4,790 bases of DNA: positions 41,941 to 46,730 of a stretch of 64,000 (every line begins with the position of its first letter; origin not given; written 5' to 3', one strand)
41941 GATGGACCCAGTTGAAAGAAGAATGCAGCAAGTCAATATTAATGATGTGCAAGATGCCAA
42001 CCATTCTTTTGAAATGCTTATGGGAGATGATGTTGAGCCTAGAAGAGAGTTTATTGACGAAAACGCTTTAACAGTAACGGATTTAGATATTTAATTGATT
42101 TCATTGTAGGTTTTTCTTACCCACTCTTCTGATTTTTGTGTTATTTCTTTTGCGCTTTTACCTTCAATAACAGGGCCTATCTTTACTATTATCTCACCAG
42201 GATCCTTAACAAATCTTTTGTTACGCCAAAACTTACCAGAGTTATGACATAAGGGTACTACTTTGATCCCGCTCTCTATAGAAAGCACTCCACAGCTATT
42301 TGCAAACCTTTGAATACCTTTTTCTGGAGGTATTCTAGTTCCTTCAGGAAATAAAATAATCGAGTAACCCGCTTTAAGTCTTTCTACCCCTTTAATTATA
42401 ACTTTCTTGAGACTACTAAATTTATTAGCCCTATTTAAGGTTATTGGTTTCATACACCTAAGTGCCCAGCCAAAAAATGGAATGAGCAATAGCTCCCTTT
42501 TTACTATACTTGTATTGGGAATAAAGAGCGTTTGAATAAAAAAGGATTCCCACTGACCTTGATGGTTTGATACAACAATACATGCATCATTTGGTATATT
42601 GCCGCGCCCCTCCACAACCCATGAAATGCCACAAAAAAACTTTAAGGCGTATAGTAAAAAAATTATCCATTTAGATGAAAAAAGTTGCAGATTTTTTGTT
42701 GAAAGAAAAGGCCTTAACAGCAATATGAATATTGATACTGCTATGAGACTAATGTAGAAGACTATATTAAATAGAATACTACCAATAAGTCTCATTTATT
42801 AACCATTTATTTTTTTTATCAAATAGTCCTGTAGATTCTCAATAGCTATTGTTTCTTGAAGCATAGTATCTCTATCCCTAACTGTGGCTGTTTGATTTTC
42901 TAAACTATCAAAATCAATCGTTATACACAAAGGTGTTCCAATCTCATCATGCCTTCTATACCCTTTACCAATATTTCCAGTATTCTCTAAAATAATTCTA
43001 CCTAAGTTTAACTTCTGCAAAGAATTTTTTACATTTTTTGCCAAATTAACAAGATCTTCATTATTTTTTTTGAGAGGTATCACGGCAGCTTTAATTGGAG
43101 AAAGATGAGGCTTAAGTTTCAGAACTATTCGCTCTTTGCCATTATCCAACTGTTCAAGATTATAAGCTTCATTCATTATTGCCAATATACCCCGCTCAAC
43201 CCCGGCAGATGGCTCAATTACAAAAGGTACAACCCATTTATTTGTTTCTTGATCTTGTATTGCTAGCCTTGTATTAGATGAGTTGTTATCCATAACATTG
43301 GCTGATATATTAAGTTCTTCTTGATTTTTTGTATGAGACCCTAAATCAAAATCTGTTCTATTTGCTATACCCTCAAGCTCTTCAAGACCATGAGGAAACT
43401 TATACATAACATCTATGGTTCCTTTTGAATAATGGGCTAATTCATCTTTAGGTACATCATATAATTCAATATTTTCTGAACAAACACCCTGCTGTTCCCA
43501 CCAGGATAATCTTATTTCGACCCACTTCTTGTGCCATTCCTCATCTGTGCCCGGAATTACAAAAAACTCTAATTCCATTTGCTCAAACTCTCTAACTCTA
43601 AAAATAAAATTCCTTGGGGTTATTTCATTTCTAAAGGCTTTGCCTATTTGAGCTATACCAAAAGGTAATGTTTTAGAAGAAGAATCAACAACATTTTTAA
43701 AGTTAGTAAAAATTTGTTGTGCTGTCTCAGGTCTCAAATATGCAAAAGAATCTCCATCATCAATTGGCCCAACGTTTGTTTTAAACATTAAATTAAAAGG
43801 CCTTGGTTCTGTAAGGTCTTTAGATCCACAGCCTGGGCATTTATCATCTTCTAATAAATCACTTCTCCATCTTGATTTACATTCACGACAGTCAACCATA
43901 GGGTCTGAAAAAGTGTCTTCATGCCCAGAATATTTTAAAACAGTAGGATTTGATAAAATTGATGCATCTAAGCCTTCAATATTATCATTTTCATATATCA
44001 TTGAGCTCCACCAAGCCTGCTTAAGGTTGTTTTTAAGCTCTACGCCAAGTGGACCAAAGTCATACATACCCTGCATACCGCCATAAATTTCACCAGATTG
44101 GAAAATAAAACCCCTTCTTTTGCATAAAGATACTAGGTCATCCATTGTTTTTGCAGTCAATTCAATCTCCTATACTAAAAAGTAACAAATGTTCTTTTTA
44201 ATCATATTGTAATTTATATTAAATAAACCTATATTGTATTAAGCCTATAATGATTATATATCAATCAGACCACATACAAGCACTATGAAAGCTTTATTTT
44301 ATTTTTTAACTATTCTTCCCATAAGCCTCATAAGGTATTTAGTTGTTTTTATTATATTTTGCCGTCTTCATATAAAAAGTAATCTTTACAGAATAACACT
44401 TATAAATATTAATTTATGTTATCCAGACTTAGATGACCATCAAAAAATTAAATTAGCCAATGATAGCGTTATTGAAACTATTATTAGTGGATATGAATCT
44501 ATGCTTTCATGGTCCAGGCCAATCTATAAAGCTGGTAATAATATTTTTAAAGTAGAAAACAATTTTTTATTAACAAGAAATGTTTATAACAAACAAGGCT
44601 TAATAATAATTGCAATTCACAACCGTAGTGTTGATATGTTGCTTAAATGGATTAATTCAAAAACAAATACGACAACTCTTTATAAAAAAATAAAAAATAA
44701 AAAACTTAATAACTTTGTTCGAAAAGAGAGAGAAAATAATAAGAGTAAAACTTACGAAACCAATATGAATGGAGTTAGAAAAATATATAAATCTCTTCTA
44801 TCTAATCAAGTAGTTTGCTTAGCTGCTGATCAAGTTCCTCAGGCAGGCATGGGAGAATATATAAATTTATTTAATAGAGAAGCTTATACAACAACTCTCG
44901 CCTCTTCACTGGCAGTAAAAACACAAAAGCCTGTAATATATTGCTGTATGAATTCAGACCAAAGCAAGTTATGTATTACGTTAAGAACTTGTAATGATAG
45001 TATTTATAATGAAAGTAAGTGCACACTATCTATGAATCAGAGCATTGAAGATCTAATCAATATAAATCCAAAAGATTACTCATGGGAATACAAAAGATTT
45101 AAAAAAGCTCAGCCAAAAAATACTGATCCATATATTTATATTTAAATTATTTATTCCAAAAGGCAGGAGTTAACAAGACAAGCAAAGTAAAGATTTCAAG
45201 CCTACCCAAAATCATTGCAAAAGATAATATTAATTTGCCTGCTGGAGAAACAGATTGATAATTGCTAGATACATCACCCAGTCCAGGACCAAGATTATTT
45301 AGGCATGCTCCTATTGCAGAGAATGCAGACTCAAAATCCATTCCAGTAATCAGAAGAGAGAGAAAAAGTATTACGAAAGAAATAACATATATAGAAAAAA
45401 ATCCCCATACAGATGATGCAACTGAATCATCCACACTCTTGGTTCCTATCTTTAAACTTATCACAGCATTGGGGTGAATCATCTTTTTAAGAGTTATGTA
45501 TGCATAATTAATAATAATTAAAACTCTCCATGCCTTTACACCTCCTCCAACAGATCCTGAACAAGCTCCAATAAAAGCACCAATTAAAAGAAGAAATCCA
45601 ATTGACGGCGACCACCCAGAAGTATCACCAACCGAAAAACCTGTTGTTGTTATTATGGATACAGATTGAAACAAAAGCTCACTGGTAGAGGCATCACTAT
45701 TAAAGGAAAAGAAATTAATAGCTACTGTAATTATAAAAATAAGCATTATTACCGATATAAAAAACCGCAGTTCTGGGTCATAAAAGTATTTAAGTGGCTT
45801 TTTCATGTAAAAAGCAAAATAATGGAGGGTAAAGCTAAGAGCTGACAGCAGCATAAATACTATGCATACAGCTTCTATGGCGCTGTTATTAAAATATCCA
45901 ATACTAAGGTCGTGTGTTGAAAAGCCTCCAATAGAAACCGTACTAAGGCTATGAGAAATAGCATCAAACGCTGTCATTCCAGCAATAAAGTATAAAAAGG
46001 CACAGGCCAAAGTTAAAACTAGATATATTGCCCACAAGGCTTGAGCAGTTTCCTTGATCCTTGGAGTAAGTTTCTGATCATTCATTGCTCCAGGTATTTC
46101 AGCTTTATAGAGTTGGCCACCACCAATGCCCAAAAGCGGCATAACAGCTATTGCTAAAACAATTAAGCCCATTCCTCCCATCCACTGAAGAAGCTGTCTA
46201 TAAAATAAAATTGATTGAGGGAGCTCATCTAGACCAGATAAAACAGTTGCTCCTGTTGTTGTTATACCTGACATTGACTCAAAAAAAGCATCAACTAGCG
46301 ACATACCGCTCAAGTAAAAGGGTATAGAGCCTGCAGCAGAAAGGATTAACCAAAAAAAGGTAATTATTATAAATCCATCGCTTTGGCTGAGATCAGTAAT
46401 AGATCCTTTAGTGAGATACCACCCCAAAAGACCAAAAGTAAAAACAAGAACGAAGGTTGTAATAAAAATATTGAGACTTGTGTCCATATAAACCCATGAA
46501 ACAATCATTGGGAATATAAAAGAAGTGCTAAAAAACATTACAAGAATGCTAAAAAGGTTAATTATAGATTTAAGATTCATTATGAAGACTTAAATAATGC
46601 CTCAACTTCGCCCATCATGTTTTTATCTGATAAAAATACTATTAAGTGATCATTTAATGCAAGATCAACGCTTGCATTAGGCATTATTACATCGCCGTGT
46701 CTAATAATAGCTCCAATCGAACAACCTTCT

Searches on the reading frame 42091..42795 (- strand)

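Call 75: search_protein_families(library=pfam, proteins=[window:42091-42795:-], max_evalue=0.00001)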
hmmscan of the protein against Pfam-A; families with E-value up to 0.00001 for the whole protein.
window:42091-42795:- (234 aa): 1 family
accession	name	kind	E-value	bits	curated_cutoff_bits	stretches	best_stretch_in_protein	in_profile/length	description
PF01553.26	Acyltransferase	-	1.4e-16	61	23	1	61-183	4-130/132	Acyltransferase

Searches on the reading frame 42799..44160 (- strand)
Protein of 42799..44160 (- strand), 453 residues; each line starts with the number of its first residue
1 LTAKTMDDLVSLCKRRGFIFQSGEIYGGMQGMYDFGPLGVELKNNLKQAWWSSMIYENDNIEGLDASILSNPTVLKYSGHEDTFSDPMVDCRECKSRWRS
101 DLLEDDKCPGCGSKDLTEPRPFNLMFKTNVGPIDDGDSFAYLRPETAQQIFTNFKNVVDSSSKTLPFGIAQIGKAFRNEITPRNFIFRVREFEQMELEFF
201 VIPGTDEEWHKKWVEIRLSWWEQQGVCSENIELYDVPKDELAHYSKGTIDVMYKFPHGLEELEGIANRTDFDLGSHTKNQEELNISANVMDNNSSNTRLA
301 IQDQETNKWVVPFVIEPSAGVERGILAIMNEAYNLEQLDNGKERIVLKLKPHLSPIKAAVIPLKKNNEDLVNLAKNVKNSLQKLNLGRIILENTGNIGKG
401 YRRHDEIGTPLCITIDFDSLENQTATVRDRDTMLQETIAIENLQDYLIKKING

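Call 75: search_protein_families(library=pfam, proteins=[window:42799-44160:-], max_evalue=0.00001)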
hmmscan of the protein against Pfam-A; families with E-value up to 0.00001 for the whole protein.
window:42799-44160:- (453 aa): 2 families
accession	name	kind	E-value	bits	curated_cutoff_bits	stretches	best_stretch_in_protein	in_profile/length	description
PF03129.25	HGTP_anticodon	-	4.3e-21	75.3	21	1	357-449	1-93/94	Anticodon binding domain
PF00587.30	tRNA-synt_2b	-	9.8e-16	58.8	29.3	1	134-330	5-177/179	tRNA synthetase class II core domain (G, H, P, S and T)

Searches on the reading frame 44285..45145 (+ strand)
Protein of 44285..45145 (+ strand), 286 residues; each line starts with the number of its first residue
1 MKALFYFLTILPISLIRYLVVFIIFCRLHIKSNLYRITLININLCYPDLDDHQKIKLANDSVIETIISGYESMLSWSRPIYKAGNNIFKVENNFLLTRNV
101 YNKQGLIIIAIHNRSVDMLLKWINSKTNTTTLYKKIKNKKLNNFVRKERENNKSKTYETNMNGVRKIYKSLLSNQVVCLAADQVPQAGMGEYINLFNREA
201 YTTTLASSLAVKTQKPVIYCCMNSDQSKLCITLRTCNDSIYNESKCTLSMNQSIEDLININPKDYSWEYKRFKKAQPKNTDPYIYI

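Call 75: search_protein_families(library=pfam, proteins=[window:44285-45145:+], max_evalue=0.00001)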
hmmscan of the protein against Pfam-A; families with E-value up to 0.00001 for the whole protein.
window:44285-45145:+ (286 aa): 1 family
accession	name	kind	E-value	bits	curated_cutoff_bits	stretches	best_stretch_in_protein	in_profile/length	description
PF03279.18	Lip_A_acyltrans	-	9.4e-29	101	22.3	1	5-274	23-295/295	Bacterial lipid A biosynthesis acyltransferase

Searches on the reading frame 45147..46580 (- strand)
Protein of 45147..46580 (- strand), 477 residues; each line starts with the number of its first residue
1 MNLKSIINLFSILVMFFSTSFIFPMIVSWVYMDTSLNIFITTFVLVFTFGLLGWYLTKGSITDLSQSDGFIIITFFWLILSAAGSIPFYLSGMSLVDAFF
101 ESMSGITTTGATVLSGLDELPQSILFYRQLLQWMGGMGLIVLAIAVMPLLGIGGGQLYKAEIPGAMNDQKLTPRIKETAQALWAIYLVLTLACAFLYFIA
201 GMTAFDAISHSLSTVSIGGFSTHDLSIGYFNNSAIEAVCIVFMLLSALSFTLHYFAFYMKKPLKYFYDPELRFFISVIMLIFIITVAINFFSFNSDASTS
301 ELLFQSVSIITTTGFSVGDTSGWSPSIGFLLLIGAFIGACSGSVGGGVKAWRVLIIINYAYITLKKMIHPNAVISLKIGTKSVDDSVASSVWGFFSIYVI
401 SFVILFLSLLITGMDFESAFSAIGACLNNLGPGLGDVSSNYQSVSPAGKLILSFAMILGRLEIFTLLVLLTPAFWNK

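Call 75: search_protein_families(library=pfam, proteins=[window:45147-46580:-], max_evalue=0.00001)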
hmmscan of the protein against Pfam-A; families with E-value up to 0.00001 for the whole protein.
window:45147-46580:- (477 aa): 1 family
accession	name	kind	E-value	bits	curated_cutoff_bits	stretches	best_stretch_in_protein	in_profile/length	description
PF02386.22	TrkH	-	1.6e-84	284.7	27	1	39-471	5-491/502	Cation transport protein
